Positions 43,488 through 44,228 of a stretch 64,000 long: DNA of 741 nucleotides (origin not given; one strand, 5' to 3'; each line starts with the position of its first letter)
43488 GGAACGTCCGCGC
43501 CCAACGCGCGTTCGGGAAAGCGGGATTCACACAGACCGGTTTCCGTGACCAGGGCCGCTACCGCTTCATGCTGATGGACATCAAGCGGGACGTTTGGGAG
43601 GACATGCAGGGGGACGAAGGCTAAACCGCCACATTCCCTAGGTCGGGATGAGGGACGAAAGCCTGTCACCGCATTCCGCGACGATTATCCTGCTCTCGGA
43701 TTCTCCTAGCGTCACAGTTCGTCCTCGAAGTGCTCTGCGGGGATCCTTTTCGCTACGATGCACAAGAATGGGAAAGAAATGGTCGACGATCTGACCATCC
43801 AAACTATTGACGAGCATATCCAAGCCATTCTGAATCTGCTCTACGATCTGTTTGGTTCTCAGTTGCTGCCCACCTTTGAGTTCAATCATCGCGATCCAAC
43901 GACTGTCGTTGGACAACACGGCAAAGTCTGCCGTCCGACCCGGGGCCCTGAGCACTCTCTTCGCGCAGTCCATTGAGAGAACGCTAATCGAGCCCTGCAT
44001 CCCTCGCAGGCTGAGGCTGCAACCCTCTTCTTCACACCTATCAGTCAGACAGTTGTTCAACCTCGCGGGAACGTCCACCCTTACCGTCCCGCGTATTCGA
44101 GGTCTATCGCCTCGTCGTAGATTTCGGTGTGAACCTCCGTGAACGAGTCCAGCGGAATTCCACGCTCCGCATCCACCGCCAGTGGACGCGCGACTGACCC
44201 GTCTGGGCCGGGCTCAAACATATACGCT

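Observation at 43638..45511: Compositionally foreign two-gene module (AAA15/ABC ATPase + small PD-(D/E)xK-like protein): candidate uncharacterised phage-defence or abortive-infection system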

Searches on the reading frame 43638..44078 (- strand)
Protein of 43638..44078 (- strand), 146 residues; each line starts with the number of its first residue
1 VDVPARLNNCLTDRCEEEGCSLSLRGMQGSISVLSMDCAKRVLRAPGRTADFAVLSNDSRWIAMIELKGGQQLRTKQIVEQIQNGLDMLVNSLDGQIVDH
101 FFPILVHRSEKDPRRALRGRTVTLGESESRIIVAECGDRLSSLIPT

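Call 3: search_protein_families(library=pfam, proteins=[window:43638-44078:-], max_evalue=1)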
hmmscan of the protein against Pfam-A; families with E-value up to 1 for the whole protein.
window:43638-44078:- (146 aa): 1 family
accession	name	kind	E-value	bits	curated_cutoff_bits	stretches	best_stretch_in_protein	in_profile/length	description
PF21988.2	G7C_GBD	-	0.15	12.2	27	1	62-106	107-149/152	Podovirus tailspike protein Galactose-binding domain-like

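Call 4: search_protein_families(library=padloc, proteins=[window:43638-44078:-], max_evalue=1)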
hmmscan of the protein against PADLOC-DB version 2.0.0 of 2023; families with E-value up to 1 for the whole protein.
window:43638-44078:- (146 aa): 0 families

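Call 5: search_protein_families(library=ncbifam, proteins=[window:43638-44078:-], max_evalue=1)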
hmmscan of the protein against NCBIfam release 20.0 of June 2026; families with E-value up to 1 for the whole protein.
window:43638-44078:- (146 aa): 0 families

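Call 7: find_homologous_proteins(query=window:43638-44078:-, max_evalue=0.01)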
Query window:43638-44078:- (146 aa): 6 proteins with E <= 0.01 among 37 candidates.
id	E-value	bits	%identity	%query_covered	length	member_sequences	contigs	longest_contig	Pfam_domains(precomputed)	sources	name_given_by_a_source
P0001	2.2e-70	253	100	82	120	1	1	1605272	-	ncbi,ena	-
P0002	2.7e-58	214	70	99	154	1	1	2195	-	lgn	-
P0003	3.5e-58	213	67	99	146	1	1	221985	-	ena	-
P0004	2.9e-48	181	75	81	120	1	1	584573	-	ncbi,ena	-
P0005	5.3e-24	103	64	55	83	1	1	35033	-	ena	-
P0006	1.8e-7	49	27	95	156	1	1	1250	-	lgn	-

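Call 13: find_encoding_contigs(protein=P0003, flank=8000, max_places=4)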
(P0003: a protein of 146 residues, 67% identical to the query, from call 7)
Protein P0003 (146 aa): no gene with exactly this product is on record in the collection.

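Call 14: find_encoding_contigs(protein=P0004, flank=8000, max_places=4)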
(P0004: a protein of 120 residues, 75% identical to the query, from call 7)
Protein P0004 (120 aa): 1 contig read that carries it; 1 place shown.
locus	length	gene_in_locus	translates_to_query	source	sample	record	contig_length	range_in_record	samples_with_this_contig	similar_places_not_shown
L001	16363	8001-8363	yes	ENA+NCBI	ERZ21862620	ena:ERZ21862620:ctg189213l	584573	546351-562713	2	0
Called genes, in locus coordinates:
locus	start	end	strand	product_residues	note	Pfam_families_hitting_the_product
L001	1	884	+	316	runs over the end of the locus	PF17284:Spermine_synt_N, PF01564:Spermine_synth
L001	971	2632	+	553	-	PF02776:TPP_enzyme_N, PF00205:TPP_enzyme_M, PF02775:TPP_enzyme_C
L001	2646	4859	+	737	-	PF00580:UvrD-helicase, PF13245:AAA_19, PF13604:AAA_30 (faint), PF01443:Viral_helicase1 (faint), PF13361:UvrD_C, PF13538:UvrD_C_2 (faint), PF21196:PcrA_UvrD_tudor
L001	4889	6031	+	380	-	PF01612:DNA_pol_A_exo1, PF00570:HRDC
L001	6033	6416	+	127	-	PF01042:Ribonuc_L-PSP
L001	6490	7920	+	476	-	PF13175:AAA_15 (weak), PF13304:AAA_21, PF13175:AAA_15 (weak)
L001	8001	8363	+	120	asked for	-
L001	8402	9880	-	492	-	PF01555:N6_N4_Mtase, PF01844:HNH (weak)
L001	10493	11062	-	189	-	PF13302:Acetyltransf_3, PF00583:Acetyltransf_1, PF13523:Acetyltransf_8 (weak)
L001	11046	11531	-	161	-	PF00293:NUDIX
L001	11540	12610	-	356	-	PF02985:HEAT (faint), PF00514:Arm (faint), PF13646:HEAT_2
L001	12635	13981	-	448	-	PF01523:PmbA_TldD_1st, PF19289:PmbA_TldD_3rd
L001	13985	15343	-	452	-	PF01523:PmbA_TldD_1st, PF19290:PmbA_TldD_2nd, PF19289:PmbA_TldD_3rd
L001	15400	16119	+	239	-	PF00730:HhH-GPD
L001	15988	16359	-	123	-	-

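Call 15: find_encoding_contigs(protein=P0001, flank=8000, max_places=4)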
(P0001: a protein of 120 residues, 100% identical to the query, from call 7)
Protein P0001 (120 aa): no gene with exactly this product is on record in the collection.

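Call 18: find_encoding_contigs(protein=P0006, flank=8000, max_places=4)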
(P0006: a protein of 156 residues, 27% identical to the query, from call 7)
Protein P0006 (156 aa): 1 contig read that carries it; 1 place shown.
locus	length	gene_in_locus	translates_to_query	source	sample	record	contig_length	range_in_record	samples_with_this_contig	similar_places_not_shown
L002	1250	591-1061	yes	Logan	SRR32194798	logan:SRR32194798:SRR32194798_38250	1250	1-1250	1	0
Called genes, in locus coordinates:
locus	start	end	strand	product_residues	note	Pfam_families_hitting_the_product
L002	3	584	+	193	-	?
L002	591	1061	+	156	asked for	-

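Call 19: find_encoding_contigs(protein=P0002, flank=8000, max_places=4)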
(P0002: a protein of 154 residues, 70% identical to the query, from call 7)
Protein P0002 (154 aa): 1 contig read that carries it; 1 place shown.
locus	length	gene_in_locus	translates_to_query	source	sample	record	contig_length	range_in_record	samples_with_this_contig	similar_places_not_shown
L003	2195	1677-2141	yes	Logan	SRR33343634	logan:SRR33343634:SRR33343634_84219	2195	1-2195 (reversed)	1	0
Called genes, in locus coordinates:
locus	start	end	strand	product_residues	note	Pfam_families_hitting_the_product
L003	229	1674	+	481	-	PF13175:AAA_15 (weak), PF13304:AAA_21, PF13175:AAA_15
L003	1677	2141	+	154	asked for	-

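Call 28: search_protein_families(library=padloc, alignment_id=A2, max_evalue=0.1)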
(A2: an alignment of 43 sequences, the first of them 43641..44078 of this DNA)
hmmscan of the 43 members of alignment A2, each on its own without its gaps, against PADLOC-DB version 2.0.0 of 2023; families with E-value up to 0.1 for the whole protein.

A. member 1, window:43641-44078:- (146 aa): 0 families

B. families by the number of members that match (of 43 scanned): 15 families
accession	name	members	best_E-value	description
PDLC04668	PDC-M47B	4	0.0011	-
PDLC04667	PDC-M47B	4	0.0062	-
PDLC04665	PDC-M47B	3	0.0022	-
PDLC04034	PD-T4-4_B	2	3.5e-05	-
PDLC04563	PDC-M29B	2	0.0012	-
PDLC04824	PDC-S02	2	0.0029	-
PDLC04799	PDC-S02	2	0.016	-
PDLC04669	PDC-M47B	1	0.00089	-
PDLC04823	PDC-S02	1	0.013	-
PDLC01980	CARF_m13--CARF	1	0.015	-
PDLC04037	PD-T4-4_B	1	0.017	-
PDLC00241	LmuA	1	0.017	DUF4297 domain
PDLC01491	Csx1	1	0.04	CAS-III; associated_signaling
PDLC00944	Cas4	1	0.054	Cas4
PDLC04813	PDC-S02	1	0.058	-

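Call 29: search_protein_families(library=pfam, alignment_id=A2, max_evalue=0.1)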
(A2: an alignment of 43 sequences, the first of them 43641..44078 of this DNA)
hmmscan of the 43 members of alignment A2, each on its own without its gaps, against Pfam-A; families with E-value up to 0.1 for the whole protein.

A. member 1, window:43641-44078:- (146 aa): 0 families

B. families by the number of members that match (of 43 scanned): 11 families
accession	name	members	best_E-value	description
PF04313.20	HSDR_N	3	0.0075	Type I restriction enzyme R protein N terminus (HSDR_N)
PF13588.12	HSDR_N_2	2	0.052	Type I restriction enzyme R protein N terminus (HSDR_N)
PF08774.17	VRR_NUC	1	0.02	VRR-NUC domain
PF14601.11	TFX_C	1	0.023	DNA_binding protein, TFX, C-term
PF05050.19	Methyltransf_21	1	0.039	Methyltransferase FkbM domain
PF01978.25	TrmB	1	0.04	Sugar-specific transcriptional regulator TrmB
PF08359.16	TetR_C_4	1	0.046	YsiA-like protein, C-terminal region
PF06456.18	Arfaptin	1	0.047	Arfaptin-like domain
PF00292.24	PAX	1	0.065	'Paired box' domain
PF13597.11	NRDD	1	0.081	Anaerobic ribonucleoside-triphosphate reductase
PF16802.11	DUF5070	1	0.09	Domain of unknown function (DUF5070)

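Call 30: find_homologous_proteins(query=A2, max_evalue=0.001)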
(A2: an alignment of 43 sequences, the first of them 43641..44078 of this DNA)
Query A2 (43 sequences) (146 aa, profile of the alignment): 19 proteins with E <= 0.001 among 1770 candidates.
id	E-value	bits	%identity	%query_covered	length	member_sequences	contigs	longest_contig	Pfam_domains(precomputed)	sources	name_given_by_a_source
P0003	8.9e-45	170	67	99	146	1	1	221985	-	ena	-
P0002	1.0e-43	166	70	99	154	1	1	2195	-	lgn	-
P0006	2.2e-38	149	27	95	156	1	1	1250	-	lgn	-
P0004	1.1e-33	134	75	81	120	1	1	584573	-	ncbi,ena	-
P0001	1.8e-32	130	100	82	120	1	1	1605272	-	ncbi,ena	-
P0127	7.3e-28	115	21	93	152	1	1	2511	-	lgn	-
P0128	1.4e-26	111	19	98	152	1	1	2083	-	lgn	-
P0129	2.0e-26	110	23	52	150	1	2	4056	-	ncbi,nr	ncbi:MAG: hypothetical protein D6732_29480 [Methanobacteriota archaeon]|nr:MAG: hypothetical protein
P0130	8.7e-26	108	23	98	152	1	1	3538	-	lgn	-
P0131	1.1e-25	108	-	-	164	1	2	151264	-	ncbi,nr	ncbi:MAG: hypothetical protein L3V56_01775 [Candidatus Magnetoovum sp. WYHC-5]|nr:hypothetical prote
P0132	1.5e-25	107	25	98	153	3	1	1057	-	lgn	-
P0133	1.7e-25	107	26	99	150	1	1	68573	-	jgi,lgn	jgi:hypothetical protein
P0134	1.9e-25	107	22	90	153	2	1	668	-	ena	-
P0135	8.6e-25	105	42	13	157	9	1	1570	-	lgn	-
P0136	1.5e-23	101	24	89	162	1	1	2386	-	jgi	-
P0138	1.7e-22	98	28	92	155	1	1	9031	-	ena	-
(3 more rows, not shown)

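Call 41: predict_structure(alignment_id=A3)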
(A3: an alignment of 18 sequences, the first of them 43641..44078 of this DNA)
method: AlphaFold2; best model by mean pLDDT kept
length: 146 residues; sequences in the alignment: 18
mean_pLDDT: 94.8   pTM: 0.90
mean pLDDT of the five models: 94.8, 94.8, 94.5, 93.7, 89.9
residues with pLDDT >= 90: 129; 70-90: 16; 50-70: 1; < 50: 0
segments of 3 or more residues with pLDDT < 50: none
pLDDT, mean of each block of 10 residues (from residue 1): 95 95 95 98 96 95 95 90 97 93 95 93 97 98 89
secondary structure, 60 per line:
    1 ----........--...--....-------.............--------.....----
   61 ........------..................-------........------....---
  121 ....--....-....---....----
elements in order: H5-10 E15-17 E20-23 E31-35 H36-43 E52-56 E61-68 H75-92 E100-107 H114-117 E121-124 E127-130 E132-135

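Call 43: search_protein_representatives(alignment_id=A3)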
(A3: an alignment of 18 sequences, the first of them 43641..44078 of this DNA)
Query: 18 sequences, 156 profile positions. Proteins with E-value up to 0.001 (for the whole library): 1777; up to 1e-10: 1056; up to 1e-30: 89. The best 150 are listed.
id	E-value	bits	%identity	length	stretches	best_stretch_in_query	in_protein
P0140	8.0e-51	188.0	-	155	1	1-156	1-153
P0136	2.5e-47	176.6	-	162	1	2-154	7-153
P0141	8.3e-45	168.5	-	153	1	3-154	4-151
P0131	2.0e-44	167.2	-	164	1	1-155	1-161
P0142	7.1e-44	165.4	-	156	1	4-155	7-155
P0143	2.3e-43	163.8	-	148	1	1-155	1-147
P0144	5.1e-43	162.6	-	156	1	3-154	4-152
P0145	9.1e-43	161.8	-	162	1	4-154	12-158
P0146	1.1e-42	161.6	-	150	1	1-153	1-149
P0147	1.5e-42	161.2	-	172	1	1-154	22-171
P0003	2.8e-42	160.3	-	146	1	5-153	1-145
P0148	1.7e-41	157.7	-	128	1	1-129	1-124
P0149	1.8e-41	157.6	-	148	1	1-150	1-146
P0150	5.4e-41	156.1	-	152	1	1-155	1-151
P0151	1.3e-40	154.8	-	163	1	9-155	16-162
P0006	1.1e-39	151.8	-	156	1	1-155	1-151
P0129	3.2e-36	140.5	-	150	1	3-149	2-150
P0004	7.4e-29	116.6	-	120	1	33-153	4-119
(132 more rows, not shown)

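Call 63: search_solved_structures(query=A2, max_evalue=1)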
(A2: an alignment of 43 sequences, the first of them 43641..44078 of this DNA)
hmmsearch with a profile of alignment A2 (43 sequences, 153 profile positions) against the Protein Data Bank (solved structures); distinct sequences matched with E-value up to 1: 0.

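Call 89: fold_search(model_id=the predicted structure, library=viral)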
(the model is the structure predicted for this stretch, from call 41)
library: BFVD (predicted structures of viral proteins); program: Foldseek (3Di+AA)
matches with E <= 10: 843; with E <= 0.001: 0
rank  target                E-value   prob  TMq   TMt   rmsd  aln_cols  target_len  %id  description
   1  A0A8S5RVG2            1.1e-03  1.00  0.35  0.26   5.0        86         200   15  PD-(D/E)XK nuclease superfamily protein [Siphoviridae sp. ctHip2]
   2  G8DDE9                3.3e-03  0.96  0.37  0.32   7.1       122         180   13  (no name in the UniProt tables at hand)
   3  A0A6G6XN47            1.3e-02  0.93  0.43  0.32   5.8       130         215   13  (no name in the UniProt tables at hand)
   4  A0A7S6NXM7            1.3e-02  0.72  0.37  0.30  13.6       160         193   12  Uncharacterized protein [Bathycoccus sp. RCC716 virus 1]
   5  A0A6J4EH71            2.0e-02  0.90  0.37  0.24   5.9       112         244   16  (no name in the UniProt tables at hand)
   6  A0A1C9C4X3            2.4e-02  0.77  0.32  0.11   5.1        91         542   14  Uncharacterized protein [Heterosigma akashiwo virus 01]
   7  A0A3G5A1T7            3.5e-02  0.72  0.39  0.33  11.7       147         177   15  Uncharacterized protein [Gaeavirus sp.]
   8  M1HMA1                4.8e-02  0.63  0.36  0.19   6.7       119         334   17  (no name in the UniProt tables at hand)
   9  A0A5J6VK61            4.8e-02  0.41  0.29  0.12   8.7       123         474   11  Uncharacterized protein [Megaviridae environmental sample]
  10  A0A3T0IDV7            4.8e-02  0.28  0.30  0.07  12.2       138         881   16  (no name in the UniProt tables at hand)
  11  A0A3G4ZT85            5.5e-02  0.82  0.39  0.28   5.0       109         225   10  Uncharacterized protein [Edafosvirus sp.]
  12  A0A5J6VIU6            6.2e-02  0.66  0.35  0.16   4.7        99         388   14  Uncharacterized protein [Megaviridae environmental sample]
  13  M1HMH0                7.1e-02  0.47  0.30  0.19   5.7        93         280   10  (no name in the UniProt tables at hand)
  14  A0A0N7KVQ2            7.1e-02  0.38  0.30  0.27   5.4        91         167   11  (no name in the UniProt tables at hand)
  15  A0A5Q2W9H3            7.5e-02  0.63  0.34  0.25   7.1       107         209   14  (no name in the UniProt tables at hand)
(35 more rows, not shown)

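Call 95: list_cluster_members(proteins=[P0140, P0141, P0142, P0143, P0131, P0133, P0129, P0136, P0138, P0001])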
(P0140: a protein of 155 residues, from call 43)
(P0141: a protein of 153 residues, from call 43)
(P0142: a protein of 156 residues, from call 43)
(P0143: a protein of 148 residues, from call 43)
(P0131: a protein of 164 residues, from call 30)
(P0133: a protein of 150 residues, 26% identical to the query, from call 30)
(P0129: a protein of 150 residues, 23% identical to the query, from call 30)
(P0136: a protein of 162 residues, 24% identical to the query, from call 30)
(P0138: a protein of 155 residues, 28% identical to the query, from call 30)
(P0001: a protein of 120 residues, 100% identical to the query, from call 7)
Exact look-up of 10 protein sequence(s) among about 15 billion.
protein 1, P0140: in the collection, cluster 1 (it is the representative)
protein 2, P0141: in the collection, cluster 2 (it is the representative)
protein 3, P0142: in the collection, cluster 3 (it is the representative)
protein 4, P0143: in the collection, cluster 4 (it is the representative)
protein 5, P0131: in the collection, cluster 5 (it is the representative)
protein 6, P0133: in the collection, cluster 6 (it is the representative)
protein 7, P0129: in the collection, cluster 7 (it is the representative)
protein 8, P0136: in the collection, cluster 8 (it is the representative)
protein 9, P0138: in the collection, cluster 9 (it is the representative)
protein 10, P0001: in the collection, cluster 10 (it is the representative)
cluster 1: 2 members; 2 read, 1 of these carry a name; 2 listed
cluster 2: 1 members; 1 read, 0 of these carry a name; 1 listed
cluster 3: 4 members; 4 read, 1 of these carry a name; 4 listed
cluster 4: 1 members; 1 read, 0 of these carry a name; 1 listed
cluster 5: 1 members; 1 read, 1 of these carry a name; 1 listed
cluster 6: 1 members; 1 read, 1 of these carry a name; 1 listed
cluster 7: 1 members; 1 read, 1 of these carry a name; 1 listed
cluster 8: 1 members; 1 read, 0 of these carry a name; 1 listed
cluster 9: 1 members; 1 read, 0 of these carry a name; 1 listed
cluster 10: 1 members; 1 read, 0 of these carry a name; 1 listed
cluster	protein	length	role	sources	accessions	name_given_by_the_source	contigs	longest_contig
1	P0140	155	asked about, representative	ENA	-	-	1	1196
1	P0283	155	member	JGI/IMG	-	hypothetical protein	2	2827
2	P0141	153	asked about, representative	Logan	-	-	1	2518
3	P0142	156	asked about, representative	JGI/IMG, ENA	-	-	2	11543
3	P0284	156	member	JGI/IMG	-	hypothetical protein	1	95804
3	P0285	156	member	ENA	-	-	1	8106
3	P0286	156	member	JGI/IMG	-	-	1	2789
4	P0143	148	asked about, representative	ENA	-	-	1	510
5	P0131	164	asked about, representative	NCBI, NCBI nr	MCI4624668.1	MAG: hypothetical protein L3V56_01775 [Candidatus Magnetoovum sp. WYHC-5] | hypothetical protein [Candidatus Magnetoovum sp. WYHC-5]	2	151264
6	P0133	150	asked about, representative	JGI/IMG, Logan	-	hypothetical protein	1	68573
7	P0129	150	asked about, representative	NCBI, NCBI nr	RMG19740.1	MAG: hypothetical protein D6732_29480 [Methanobacteriota archaeon] | MAG: hypothetical protein D6732_29480 [Euryarchaeota archaeon]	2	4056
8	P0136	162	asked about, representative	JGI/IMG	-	-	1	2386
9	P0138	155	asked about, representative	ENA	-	-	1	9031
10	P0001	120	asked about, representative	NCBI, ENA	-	-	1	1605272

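Call 96: find_encoding_contigs(protein=P0133, flank=6000, max_places=2)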
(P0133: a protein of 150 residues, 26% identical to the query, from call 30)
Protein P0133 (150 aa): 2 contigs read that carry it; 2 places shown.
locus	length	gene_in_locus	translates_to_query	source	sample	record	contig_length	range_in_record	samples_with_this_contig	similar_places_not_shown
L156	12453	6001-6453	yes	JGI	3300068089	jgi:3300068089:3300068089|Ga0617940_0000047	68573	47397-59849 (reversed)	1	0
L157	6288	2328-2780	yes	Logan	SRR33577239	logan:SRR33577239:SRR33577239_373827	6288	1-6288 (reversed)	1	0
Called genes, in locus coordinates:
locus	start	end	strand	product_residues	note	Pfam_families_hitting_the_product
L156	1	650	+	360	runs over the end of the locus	PF25917:BSH_RND, PF25919:BSH_CusB (weak), PF25973:BSH_CzcB (weak), PF25984:BSH_YknX (weak), PF25893:HH_CzcB, PF25954:Beta-barrel_RND_2, PF25967:RND-MFP_C (weak), PF25989:YknX_C (weak), +1 more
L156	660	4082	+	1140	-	PF00873:ACR_tran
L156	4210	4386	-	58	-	-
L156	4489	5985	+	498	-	PF02463:SMC_N (faint), PF13175:AAA_15, PF13304:AAA_21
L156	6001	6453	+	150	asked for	-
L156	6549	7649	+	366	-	PF03235:GmrSD_N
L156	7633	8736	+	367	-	PF02463:SMC_N (weak), PF13175:AAA_15, PF13476:AAA_23, PF13304:AAA_21, PF13175:AAA_15, PF12476:DUF3696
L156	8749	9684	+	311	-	-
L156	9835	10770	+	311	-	PF00005:ABC_tran, PF13304:AAA_21 (weak)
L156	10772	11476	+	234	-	PF12679:ABC2_membrane_2 (faint), PF13346:ABC2_membrane_5 (weak)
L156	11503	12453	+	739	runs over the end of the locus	PF23357:DUF7088, PF09822:ABC_transp_aux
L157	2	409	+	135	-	?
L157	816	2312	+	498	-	PF02463:SMC_N (faint), PF13175:AAA_15, PF13304:AAA_21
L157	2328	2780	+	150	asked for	-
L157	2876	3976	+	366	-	PF03235:GmrSD_N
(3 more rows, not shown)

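Call 97: find_encoding_contigs(protein=P0138, flank=6000, max_places=2)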
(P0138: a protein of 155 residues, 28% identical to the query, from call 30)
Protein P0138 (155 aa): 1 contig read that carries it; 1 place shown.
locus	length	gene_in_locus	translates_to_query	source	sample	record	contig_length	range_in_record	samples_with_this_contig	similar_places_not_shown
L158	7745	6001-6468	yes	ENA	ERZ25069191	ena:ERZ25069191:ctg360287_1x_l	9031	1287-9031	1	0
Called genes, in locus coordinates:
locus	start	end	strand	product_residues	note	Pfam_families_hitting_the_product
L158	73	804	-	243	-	-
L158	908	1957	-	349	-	PF14457:Prok-E2_A, PF00899:ThiF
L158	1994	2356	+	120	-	-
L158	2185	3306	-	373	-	-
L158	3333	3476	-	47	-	-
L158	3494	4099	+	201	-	-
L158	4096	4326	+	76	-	-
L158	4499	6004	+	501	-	PF13175:AAA_15, PF13304:AAA_21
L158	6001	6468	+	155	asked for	-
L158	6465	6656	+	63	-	-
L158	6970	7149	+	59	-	-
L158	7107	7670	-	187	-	-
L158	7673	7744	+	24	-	?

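Call 98: find_encoding_contigs(protein=P0130, flank=6000, max_places=2)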
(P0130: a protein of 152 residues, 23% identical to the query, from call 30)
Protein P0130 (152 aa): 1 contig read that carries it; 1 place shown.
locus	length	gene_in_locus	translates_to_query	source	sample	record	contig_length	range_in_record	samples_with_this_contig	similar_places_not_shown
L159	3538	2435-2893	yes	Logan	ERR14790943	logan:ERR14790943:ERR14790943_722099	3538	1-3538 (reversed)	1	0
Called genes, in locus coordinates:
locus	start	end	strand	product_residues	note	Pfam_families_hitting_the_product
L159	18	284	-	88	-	-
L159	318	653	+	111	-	-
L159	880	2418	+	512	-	PF13175:AAA_15, PF13304:AAA_21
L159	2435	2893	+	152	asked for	-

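Call 100: search_protein_families(library=phrogs, proteins=[window:43641-44078:-], max_evalue=0.01)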
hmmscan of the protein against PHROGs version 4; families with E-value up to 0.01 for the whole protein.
window:43641-44078:- (146 aa): 0 families
